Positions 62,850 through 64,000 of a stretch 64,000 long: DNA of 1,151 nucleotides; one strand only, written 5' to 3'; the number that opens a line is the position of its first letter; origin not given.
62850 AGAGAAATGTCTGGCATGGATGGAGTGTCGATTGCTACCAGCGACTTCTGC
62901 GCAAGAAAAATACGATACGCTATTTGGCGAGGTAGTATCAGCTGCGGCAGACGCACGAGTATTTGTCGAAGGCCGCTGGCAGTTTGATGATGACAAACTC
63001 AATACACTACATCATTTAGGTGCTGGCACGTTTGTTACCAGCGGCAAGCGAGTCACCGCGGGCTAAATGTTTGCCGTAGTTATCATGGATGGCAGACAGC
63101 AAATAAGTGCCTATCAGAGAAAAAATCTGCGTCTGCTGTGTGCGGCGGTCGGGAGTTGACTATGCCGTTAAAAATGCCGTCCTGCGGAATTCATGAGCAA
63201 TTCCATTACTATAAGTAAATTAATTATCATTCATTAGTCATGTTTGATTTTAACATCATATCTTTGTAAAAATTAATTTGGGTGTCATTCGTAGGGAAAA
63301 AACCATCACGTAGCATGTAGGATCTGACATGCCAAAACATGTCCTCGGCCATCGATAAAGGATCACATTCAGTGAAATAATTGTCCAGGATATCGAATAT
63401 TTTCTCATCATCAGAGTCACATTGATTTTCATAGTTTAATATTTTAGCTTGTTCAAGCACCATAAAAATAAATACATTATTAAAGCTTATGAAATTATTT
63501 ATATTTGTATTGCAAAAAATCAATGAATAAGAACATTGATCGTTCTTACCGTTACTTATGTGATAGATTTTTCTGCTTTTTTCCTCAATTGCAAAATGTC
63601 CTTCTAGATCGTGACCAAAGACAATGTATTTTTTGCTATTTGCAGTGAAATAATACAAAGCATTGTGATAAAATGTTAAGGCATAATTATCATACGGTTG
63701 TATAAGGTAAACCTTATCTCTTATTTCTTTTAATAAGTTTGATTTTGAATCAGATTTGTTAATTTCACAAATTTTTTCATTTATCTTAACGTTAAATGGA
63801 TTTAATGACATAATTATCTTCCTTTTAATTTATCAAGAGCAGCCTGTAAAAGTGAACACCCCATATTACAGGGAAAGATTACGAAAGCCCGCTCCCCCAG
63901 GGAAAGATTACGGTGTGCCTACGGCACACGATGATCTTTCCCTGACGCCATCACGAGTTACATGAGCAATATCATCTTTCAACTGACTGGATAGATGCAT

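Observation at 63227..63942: AT-rich orphan gene with a structured repeat in its upstream region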

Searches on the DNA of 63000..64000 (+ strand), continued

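Call 32: get_annotated_region(hit=H59, flank=2500)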
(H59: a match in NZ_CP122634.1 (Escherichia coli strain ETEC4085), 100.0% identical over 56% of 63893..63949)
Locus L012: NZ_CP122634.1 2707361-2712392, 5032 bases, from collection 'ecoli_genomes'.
description: Escherichia coli strain ETEC4085 chromosome, complete genome
organism: Escherichia coli strain ETEC4085 (NCBI taxid 562)
replicon: chromosome; assembly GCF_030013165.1
host: Sus scrofa; source: feces; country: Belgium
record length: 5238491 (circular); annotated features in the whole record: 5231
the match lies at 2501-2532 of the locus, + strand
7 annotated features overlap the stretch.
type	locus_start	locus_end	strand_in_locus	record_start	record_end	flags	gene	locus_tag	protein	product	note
CDS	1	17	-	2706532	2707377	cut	nhoA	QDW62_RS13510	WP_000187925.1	N-hydroxyarylamine O-acetyltransferase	-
CDS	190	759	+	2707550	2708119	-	yddH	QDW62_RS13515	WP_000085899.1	flavin reductase family protein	-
CDS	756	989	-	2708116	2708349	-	pptA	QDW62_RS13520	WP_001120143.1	tautomerase PptA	-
CDS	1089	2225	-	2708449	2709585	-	ydcC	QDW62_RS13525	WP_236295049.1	ISAs1-like element ISEc5 family transposase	-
CDS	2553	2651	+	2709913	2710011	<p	-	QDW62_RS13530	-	IS1 family transposase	incomplete; partial in the middle of a contig; missing N-terminus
CDS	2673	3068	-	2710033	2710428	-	-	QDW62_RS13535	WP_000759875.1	RHS element protein dsORF-e4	-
CDS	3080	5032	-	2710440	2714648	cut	-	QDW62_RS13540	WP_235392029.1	RHS element core protein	-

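Call 33: get_annotated_region(hit=H76, flank=2500)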
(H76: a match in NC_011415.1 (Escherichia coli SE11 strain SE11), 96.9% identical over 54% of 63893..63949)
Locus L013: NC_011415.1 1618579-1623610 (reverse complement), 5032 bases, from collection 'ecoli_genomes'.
description: Escherichia coli SE11, complete sequence
organism: Escherichia coli SE11 strain SE11 (NCBI taxid 409438)
replicon: chromosome; assembly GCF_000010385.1
host: -; source: -; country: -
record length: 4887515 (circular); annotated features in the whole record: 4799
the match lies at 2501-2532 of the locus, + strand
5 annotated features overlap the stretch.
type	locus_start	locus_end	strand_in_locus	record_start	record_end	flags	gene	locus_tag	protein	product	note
CDS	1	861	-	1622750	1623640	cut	-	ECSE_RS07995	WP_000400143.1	ISAs1 family transposase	-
CDS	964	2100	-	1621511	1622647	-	-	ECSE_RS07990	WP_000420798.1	ISAs1-like element ISEc1 family transposase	-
CDS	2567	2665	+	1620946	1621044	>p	-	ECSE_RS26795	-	IS1 family transposase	incomplete; partial in the middle of a contig; missing N-terminus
CDS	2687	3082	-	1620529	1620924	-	-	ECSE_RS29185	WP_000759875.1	RHS element protein dsORF-e4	-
CDS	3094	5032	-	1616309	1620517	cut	-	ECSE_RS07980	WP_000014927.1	RHS element core protein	-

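Call 34: get_annotated_region(hit=H67, flank=2500)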
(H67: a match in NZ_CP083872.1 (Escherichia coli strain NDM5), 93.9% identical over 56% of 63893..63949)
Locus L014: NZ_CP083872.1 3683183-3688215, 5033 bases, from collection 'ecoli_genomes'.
description: Escherichia coli strain NDM5 chromosome, complete genome
organism: Escherichia coli strain NDM5 (NCBI taxid 562)
replicon: chromosome; assembly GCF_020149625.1
host: Homo sapiens; source: urine; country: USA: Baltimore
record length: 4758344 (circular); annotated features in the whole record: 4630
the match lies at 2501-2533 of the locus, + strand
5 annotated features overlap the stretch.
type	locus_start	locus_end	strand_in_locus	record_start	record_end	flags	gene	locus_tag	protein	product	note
CDS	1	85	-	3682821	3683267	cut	ivy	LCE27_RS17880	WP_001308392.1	Ivy family C-type lysozyme inhibitor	-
CDS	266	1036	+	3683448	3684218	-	yafV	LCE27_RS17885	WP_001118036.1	2-oxoglutaramate amidase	-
CDS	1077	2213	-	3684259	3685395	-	-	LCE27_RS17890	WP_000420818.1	ISAs1 family transposase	-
CDS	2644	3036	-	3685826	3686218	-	-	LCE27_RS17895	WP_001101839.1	hypothetical protein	-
CDS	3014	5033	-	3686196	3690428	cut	-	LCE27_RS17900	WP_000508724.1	RHS element core protein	-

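Call 42: search_dna_similar(query=window:63893-63949:+, collection=ecoli_genomes, mode=distant, max_evalue=0.001, max_rows=16, rows=best)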
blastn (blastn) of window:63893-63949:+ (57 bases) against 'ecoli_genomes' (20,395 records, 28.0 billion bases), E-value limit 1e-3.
Records with a match: 1485; places in all: 1562; records where one place covers at least 80% of the query: 9.
Genomes with a match: 1484 of 5426; with a place that covers at least 80% of the query: 9. Places per genome that has any: lowest 1, median 1, highest 2. On chromosomes: 1557 places; on plasmids: 5.
Best place of each record, by identity: >=99% 216; 95-99% 1029; 90-95% 239; 80-90% 1.
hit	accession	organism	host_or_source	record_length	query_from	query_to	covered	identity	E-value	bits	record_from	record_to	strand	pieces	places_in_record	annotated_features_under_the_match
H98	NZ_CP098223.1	Escherichia coli strain Z0117EC0005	Canis lupus familiaris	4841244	1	57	100%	100.0%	3e-20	104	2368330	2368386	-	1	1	putative toxin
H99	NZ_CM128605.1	Escherichia coli strain E200086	Homo sapiens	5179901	1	57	100%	100.0%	3e-20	104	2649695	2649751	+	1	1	putative toxin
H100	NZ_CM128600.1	Escherichia coli strain E400634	Homo sapiens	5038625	1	57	100%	100.0%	3e-20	104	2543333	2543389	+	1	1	putative toxin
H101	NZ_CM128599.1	Escherichia coli strain E500002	Homo sapiens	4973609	1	57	100%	100.0%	3e-20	104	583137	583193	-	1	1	putative toxin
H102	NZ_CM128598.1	Escherichia coli strain E600003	Homo sapiens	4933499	1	57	100%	100.0%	3e-20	104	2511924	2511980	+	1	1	putative toxin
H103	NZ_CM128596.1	Escherichia coli strain 100117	Homo sapiens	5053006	1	57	100%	100.0%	3e-20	104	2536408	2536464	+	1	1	putative toxin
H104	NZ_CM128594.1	Escherichia coli strain 100248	Homo sapiens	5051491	1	57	100%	100.0%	3e-20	104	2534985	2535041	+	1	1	putative toxin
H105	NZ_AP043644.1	Escherichia coli strain AST85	Homo sapiens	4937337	1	57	100%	100.0%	3e-20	104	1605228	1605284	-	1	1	RHS repeat-associated core domain-containing protein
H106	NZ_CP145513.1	Escherichia coli strain L1PEag1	cape gooseberry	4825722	5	51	82%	85.1%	5e-5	55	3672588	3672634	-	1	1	none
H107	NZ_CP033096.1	Escherichia coli strain CP53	pig feces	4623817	22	53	56%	100.0%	1e-6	59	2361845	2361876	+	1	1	none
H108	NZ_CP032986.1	Escherichia coli strain BE2-5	egret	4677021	22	53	56%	100.0%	1e-6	59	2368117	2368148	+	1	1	none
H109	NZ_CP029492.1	Escherichia coli strain HS30-1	Homo sapiens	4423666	22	53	56%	100.0%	1e-6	59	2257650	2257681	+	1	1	none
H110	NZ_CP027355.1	Escherichia coli strain 2013C-4991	Homo sapiens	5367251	22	53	56%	100.0%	1e-6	59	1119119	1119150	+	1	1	none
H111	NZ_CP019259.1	Escherichia coli strain 13C1065T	chicken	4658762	22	53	56%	100.0%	1e-6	59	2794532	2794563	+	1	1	none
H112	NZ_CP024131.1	Escherichia coli strain 14EC007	clinical patient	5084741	22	53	56%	100.0%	1e-6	59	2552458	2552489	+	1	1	none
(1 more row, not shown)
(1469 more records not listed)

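Call 44: get_annotated_region(hit=H106, flank=3000)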
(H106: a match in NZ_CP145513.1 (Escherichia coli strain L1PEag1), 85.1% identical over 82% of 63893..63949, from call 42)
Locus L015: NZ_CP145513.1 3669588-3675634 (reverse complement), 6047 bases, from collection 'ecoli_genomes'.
description: Escherichia coli strain L1PEag1 chromosome, complete genome
organism: Escherichia coli strain L1PEag1 (NCBI taxid 562)
replicon: chromosome; assembly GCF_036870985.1
host: -; source: cape gooseberry; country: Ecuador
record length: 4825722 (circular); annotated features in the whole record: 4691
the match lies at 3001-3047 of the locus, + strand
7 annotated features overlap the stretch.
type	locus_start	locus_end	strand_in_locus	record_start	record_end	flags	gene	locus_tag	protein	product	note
CDS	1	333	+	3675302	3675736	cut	fliJ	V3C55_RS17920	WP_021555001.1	flagellar export protein FliJ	-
CDS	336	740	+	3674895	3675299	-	-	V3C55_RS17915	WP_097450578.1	adenylyltransferase/cytidyltransferase family protein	-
CDS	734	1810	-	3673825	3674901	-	fic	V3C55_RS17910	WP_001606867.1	protein adenylyltransferase Fic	-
CDS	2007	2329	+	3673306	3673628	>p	-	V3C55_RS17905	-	glycerol-3-phosphate cytidylyltransferase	frameshifted; incomplete; partial in the middle of a contig; missing N-terminus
CDS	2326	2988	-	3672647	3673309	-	-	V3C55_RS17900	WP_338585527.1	hypothetical protein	-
CDS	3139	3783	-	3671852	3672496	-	-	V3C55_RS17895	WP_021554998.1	GAD-like domain-containing protein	-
CDS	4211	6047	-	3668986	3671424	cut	-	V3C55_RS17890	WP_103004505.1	glycosyltransferase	-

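Call 71: get_annotated_region(hit=H33, flank=6000)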
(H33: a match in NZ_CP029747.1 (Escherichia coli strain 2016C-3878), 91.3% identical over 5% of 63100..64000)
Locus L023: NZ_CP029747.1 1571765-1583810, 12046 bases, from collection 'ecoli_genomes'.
description: Escherichia coli strain 2016C-3878 chromosome, complete genome
organism: Escherichia coli strain 2016C-3878 (NCBI taxid 562)
replicon: chromosome; assembly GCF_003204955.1
host: Homo sapiens; source: Rectal swab; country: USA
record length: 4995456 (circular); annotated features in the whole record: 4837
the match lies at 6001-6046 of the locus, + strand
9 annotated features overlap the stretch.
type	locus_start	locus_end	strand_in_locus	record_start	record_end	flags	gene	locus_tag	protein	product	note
CDS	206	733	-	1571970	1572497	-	-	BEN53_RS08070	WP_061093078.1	hypothetical protein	-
CDS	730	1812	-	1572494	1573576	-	-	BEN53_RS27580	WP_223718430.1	RHS repeat domain-containing protein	-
CDS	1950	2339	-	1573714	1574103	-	-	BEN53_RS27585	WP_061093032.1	hypothetical protein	-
CDS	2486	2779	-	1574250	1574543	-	-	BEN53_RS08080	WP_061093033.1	hypothetical protein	-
CDS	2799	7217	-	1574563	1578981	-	-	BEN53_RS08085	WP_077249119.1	PAAR-like domain-containing protein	-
CDS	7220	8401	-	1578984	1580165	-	-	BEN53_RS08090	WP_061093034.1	DUF2169 family type VI secretion system accessory protein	-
CDS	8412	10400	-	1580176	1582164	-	tssI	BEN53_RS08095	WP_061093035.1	type VI secretion system tip protein VgrG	-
CDS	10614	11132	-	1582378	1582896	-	-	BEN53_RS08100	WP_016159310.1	Hcp family type VI secretion system effector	-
CDS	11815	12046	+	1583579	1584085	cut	tssB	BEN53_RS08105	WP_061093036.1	type VI secretion system contractile sheath small subunit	-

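Call 78: search_rna_families(source=window, start=63000, end=64000, threshold=evalue, max_evalue=1)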
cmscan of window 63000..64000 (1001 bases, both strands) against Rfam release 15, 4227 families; matches with E-value up to 1: 1.
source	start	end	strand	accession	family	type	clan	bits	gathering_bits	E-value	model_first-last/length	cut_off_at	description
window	63924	63997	+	RF01142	sR19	Gene; snRNA; snoRNA; CD-box;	-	15.3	45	0.59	1-63/63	no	Small nucleolar RNA sR19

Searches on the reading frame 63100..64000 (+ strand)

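Call 14: search_protein_families(proteins=[L001:12809-13207:-, L001:13311-13628:-, L001:13641-14600:-, L001:18276-18728:-], library=ncbifam, max_evalue=0.01)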
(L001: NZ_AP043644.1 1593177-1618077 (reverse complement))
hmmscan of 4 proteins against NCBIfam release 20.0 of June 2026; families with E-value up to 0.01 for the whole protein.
L001:12809-13207:- (132 aa): 2 families
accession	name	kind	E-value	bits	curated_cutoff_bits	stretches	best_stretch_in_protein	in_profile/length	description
TIGR03696.1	Rhs_assc_core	domain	5.2e-17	62.1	32.5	1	3-42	36-76/76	RHS repeat-associated core domain-containing protein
NF041261.1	RHS_core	equivalog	1.8e-09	36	2000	1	3-42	1222-1261/1261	RHS element core protein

L001:13311-13628:- (105 aa): 0 families

L001:13641-14600:- (319 aa): 3 families
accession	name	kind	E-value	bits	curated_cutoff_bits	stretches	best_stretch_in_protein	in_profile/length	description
NF041261.1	RHS_core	equivalog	1.1e-30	106.2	2000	2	107-211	1156-1260/1261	RHS element core protein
TIGR03696.1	Rhs_assc_core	domain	3.5e-29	101.1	32.5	1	135-212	1-76/76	RHS repeat-associated core domain-containing protein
TIGR01643.1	YD_repeat_2x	repeat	4.8e-07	30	15.8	1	19-48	1-31/42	YD repeat-containing protein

L001:18276-18728:- (150 aa): 1 family
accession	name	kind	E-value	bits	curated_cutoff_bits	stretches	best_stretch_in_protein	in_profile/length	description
TIGR00334.1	5S_RNA_mat_M5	equivalog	0.0072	16.5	110.65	1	8-81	23-96/174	ribonuclease M5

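Call 16: profile_search(protein=L001:12809-13207:-)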
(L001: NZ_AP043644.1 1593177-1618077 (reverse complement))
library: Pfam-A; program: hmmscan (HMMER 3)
A. the first sequence (132 residues): domains with independent E <= 10: 1; with E <= 0.001: 1
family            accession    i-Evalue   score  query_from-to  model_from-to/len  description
Tox-REase-7       PF15649.12    8.1e-08    32.9      52-118         1-65/84  Restriction endonuclease fold toxin 7

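Call 79: search_protein_families(proteins=[L011:2883-3422:-, L011:2347-2883:-], library=padloc, max_evalue=0.01)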
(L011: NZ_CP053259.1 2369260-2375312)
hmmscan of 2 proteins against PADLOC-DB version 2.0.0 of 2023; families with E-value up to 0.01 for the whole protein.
L011:2883-3422:- (180 aa): 0 families

L011:2347-2883:- (179 aa): 0 families

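Call 89: profile_search(protein=L011:2347-2883:-)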
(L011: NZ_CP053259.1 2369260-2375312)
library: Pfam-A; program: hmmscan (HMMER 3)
A. the first sequence (179 residues): domains with independent E <= 10: 2; with E <= 0.001: 0
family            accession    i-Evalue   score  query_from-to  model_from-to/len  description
DUF5906           PF19263.5       0.029    15.5      79-168         8-88/114  Family of unknown function (DUF5906)
HEAT_2            PF13646.12       0.21    12.3      89-163         5-81/88  HEAT repeats
